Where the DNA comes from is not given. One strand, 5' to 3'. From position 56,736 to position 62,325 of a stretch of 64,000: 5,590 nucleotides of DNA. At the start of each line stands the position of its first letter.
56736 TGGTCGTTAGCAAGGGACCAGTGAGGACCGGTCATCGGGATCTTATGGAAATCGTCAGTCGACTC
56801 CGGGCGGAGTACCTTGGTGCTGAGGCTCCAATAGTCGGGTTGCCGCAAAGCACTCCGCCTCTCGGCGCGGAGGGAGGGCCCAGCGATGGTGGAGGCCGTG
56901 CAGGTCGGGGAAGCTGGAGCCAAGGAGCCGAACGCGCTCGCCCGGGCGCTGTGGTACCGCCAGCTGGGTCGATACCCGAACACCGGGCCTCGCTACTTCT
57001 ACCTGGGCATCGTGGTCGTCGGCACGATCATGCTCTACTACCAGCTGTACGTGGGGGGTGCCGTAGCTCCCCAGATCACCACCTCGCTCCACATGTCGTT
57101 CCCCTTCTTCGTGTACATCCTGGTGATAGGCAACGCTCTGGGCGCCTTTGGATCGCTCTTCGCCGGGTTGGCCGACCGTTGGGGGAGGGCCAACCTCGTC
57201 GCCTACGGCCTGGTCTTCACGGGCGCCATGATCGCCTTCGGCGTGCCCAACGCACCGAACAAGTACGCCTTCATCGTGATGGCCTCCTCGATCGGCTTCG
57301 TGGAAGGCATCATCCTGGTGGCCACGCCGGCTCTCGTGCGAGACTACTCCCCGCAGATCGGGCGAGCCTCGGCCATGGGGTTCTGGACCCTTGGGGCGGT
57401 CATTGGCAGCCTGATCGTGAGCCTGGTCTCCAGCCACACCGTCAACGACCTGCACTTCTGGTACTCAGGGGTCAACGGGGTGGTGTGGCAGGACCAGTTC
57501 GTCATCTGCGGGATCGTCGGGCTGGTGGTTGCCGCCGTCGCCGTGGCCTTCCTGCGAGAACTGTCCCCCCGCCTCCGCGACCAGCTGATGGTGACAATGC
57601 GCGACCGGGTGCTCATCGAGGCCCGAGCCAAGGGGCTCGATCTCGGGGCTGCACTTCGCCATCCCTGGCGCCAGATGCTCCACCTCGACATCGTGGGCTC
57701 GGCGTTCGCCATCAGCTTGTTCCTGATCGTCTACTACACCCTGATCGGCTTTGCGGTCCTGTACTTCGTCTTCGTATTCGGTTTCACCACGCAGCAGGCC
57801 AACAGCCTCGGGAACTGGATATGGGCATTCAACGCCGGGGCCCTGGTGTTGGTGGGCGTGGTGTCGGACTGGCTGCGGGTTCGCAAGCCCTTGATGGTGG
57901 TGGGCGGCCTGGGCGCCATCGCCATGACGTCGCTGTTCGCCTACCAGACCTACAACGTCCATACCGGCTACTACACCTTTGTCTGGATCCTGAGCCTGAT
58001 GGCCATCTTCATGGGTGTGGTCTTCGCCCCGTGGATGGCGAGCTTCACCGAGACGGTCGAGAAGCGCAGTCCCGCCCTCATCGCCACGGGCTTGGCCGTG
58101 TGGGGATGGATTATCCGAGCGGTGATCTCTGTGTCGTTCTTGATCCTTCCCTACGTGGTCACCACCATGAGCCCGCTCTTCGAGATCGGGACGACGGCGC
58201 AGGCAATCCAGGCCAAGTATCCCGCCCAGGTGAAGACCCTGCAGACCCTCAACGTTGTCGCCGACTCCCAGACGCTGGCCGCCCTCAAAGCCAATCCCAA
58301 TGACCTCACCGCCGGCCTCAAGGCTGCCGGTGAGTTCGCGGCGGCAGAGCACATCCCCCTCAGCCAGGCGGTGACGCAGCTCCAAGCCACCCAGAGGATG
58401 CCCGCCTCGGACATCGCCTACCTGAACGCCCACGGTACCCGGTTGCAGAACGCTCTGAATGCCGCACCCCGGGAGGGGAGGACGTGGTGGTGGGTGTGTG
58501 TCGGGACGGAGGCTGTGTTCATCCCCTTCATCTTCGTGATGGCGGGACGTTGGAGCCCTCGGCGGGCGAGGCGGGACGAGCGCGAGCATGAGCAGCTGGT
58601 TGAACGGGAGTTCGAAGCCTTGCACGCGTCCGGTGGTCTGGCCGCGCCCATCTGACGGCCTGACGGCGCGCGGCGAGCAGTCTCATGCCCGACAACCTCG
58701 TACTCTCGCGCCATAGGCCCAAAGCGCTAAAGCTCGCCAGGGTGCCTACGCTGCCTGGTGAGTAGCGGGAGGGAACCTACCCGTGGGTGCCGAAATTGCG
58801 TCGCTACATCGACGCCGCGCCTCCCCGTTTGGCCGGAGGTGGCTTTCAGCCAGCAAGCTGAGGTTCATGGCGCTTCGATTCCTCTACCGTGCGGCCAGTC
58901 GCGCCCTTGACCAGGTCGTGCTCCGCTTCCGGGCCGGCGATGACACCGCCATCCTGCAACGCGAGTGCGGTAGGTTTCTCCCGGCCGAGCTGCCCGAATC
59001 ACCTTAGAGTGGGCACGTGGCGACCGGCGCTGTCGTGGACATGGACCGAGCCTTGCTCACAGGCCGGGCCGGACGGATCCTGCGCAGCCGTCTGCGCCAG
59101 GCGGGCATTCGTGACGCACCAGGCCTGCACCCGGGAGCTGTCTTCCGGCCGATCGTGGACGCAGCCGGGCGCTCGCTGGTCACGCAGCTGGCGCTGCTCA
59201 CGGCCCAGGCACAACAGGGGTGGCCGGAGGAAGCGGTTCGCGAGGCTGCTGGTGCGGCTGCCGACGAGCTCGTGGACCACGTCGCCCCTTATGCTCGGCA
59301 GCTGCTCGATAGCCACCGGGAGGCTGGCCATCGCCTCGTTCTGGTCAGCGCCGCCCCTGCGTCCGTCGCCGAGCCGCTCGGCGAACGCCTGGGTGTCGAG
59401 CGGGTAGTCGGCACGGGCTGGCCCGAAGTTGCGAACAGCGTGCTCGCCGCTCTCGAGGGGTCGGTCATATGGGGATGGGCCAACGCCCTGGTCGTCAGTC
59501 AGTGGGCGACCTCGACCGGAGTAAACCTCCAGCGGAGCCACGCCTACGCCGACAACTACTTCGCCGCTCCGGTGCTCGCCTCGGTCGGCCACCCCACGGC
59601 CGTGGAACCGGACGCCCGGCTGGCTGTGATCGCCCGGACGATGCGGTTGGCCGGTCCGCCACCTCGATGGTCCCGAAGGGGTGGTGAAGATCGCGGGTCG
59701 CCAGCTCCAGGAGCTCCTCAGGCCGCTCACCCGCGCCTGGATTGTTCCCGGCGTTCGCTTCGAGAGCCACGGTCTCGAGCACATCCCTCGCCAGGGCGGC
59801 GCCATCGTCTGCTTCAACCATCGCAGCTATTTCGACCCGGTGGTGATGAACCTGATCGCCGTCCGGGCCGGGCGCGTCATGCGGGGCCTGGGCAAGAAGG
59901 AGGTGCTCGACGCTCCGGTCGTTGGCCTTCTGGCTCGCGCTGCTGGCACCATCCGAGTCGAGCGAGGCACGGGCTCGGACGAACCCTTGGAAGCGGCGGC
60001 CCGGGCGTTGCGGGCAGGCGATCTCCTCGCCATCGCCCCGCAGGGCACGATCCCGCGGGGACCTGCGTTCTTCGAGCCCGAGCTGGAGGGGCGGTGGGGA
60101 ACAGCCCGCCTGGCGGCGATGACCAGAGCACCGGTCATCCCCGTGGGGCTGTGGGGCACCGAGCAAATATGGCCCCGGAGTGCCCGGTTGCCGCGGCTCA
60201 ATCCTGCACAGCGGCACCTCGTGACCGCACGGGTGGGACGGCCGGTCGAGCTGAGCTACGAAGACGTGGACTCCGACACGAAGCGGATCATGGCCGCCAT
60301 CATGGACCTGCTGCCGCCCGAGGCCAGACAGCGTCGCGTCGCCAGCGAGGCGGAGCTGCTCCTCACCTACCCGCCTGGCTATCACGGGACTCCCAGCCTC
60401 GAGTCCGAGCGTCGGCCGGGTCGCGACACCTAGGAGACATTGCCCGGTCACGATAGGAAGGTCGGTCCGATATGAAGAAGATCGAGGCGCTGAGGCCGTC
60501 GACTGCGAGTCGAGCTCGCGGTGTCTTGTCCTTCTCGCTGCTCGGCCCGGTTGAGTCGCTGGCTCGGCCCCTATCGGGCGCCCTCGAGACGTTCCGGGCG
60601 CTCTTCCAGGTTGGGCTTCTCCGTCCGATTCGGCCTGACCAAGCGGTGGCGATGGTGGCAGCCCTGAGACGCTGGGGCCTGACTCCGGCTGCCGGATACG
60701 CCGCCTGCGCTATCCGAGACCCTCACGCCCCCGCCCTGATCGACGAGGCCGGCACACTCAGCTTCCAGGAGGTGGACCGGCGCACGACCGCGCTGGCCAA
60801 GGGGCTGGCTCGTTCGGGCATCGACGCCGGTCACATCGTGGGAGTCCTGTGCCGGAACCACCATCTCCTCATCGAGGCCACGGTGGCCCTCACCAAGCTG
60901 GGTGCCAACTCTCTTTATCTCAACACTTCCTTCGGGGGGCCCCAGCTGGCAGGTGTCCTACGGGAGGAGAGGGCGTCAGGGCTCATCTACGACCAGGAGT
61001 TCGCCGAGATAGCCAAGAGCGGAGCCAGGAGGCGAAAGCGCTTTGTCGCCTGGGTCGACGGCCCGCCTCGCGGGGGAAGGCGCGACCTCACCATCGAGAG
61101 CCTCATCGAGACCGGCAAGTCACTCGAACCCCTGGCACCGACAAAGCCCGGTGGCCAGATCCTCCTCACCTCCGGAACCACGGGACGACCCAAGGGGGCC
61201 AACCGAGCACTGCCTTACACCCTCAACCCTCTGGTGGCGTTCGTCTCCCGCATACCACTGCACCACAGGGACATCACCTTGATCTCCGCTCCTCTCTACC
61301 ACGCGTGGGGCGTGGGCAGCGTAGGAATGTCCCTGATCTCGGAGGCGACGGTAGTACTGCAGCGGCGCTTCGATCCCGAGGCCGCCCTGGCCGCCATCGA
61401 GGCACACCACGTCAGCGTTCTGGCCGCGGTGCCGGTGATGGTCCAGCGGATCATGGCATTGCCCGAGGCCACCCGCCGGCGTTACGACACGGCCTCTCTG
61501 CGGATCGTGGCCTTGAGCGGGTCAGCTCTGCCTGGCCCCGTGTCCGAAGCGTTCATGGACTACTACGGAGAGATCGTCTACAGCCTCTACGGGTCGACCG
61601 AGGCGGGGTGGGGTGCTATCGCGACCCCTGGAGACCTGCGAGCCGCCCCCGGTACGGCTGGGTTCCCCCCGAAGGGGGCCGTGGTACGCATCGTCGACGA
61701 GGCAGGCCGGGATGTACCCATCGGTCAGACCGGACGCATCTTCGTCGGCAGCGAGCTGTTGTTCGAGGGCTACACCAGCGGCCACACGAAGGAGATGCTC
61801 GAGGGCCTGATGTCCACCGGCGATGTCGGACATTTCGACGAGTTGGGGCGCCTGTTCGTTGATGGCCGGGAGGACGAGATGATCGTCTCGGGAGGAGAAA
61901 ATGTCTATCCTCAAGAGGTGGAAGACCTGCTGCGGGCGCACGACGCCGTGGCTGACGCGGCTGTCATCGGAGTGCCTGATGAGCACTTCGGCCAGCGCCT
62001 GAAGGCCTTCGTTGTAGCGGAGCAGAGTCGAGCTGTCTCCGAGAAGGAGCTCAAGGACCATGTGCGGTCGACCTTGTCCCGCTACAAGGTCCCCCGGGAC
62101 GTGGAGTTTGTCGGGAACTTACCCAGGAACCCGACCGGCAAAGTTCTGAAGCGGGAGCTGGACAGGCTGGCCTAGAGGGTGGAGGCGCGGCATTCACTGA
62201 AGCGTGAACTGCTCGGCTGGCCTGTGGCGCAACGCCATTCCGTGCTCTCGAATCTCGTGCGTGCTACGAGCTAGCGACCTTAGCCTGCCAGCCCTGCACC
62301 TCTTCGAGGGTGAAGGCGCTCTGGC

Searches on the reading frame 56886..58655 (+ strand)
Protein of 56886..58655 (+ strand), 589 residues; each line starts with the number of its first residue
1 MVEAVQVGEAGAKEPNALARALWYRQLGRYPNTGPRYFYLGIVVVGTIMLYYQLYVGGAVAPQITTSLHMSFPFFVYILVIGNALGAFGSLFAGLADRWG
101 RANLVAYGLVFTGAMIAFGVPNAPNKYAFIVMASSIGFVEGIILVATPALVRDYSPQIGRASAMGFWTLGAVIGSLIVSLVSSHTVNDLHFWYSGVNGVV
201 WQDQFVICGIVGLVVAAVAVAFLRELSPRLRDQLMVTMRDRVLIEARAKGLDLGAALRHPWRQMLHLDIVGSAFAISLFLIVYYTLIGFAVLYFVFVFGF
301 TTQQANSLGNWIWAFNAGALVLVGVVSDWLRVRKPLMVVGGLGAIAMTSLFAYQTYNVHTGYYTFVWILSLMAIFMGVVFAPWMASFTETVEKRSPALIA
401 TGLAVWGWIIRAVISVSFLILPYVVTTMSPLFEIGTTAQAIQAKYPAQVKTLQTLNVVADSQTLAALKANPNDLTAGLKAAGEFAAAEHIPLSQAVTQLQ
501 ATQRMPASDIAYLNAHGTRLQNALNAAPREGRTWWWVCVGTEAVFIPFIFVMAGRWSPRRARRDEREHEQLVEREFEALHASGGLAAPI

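Call 17: search_protein_families(library=pfam, proteins=[window:56886-58655:+], max_evalue=0.001)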
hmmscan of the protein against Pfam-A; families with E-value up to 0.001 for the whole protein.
window:56886-58655:+ (589 aa): 1 family
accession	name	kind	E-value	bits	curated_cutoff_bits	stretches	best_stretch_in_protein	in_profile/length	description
PF07690.21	MFS_1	-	3.8e-23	82.4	33.4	1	44-398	2-332/347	Major Facilitator Superfamily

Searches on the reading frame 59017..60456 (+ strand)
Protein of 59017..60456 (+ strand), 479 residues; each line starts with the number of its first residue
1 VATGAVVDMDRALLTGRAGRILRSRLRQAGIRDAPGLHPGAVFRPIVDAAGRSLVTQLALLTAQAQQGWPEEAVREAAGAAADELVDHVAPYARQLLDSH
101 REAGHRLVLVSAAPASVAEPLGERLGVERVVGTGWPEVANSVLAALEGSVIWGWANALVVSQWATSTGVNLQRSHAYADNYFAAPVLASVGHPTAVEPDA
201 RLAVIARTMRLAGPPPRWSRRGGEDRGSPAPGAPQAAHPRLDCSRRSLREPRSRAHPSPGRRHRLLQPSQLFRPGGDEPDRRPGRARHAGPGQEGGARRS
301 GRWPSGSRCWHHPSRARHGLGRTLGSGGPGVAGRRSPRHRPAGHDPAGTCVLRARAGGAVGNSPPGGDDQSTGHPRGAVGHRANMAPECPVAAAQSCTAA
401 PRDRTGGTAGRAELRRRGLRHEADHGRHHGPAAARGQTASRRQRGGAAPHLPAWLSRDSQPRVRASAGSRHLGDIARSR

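Call 17: search_protein_families(library=pfam, proteins=[window:59017-60456:+], max_evalue=0.001)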
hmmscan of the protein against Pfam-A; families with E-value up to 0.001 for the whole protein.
window:59017-60456:+ (479 aa): 1 family
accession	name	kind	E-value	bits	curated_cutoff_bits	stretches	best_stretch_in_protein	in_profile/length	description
PF12710.13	HAD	-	8.8e-19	69.1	27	1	5-179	1-180/189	haloacid dehalogenase-like hydrolase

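Call 44: search_protein_families(library=ncbifam, proteins=[window:59017-60456:+], max_evalue=0.001)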
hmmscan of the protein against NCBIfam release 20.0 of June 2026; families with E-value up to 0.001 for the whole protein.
window:59017-60456:+ (479 aa): 4 families
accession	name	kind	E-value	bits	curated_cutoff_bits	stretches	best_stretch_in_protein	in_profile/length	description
TIGR01490.1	HAD-SF-IB-hyp1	subfamily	3.7e-24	86.1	98.3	1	57-201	55-201/202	HAD-IB family hydrolase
NF052360.1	HolPasePseu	equivalog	2.5e-15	56.7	280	1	84-208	84-209/218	histidinol-phosphatase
NF052359.1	HolPaseNeis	equivalog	1.7e-10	41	400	1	84-207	84-211/221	histidinol-phosphatase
TIGR01488.1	HAD-SF-IB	subfamily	1.3e-07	31.8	45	1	81-133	68-118/177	HAD-IB family phosphatase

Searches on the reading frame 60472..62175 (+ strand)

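Call 17: search_protein_families(library=pfam, proteins=[window:60472-62175:+], max_evalue=0.001)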
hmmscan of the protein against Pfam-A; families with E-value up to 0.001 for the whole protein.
window:60472-62175:+ (567 aa): 2 families
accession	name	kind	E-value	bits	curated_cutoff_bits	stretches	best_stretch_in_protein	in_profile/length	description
PF00501.34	AMP-binding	-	1.1e-60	205.9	29.9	1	82-434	7-383/384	AMP-binding enzyme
PF13193.12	AMP-binding_C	-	8.1e-22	78.4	24.5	1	482-557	1-76/76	AMP-binding enzyme C-terminal domain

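Call 44: search_protein_families(library=ncbifam, proteins=[window:60472-62175:+], max_evalue=0.001)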
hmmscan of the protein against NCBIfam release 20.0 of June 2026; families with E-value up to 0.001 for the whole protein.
window:60472-62175:+ (567 aa): 107 families (the best 25 are shown)
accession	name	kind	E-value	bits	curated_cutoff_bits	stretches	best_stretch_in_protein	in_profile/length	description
NF009921.1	PRK13382.1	exception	6.7e-171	569.6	850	1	38-563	4-528/529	acyl-CoA ligase FadD12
NF005859.1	PRK07788.1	exception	3.6e-150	501.1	875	1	37-566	26-557/560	long-chain-fatty-acid--CoA ligase FadD2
NF009922.0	PRK13383.1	equivalog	7.8e-128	427.3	987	1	41-564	11-519/528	acyl-CoA synthetase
NF004837.0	PRK06187.1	subfamily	7.7e-96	321.4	476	1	82-563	20-518/531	long-chain-fatty-acid--CoA ligase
NF009071.0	PRK12406.1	subfamily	6.5e-90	302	701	1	90-563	7-498/510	acyl-CoA synthetase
NF005801.1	PRK07656.1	equivalog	9.2e-79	265.4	657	1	79-563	10-499/500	FadD3 family acyl-CoA ligase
NF038341.1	ligase_FadD4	exception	5.2e-76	256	850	1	89-563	16-500/506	fatty-acid--CoA ligase FadD4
NF006182.0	PRK08316.1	subfamily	1e-73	248.6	663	1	79-563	20-513/523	fatty acyl-CoA synthetase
NF002966.0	PRK03640.1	equivalog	9.5e-72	242.1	556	1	83-565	15-478/483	o-succinylbenzoate--CoA ligase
TIGR01923.1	menE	equivalog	1.2e-70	238.6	330.15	1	97-562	1-441/442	o-succinylbenzoate--CoA ligase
NF005676.0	PRK07470.1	equivalog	1.5e-68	231.8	774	1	78-563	28-525/544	acyl-CoA synthetase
NF004797.0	PRK06145.1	equivalog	1.8e-67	227.8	850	1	77-563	9-491/499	acyl-CoA synthetase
NF009929.0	PRK13390.1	equivalog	1e-66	225.4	951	1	84-563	11-500/501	acyl-CoA synthetase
NF005863.0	PRK07798.1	subfamily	1.8e-65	221.6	543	2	266-557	220-521/540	acyl-CoA synthetase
NF052269.1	Staph_lig_FadD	equivalog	1.2e-64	218.5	650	1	85-566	15-492/499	long-chain-fatty-acid--CoA ligase FadD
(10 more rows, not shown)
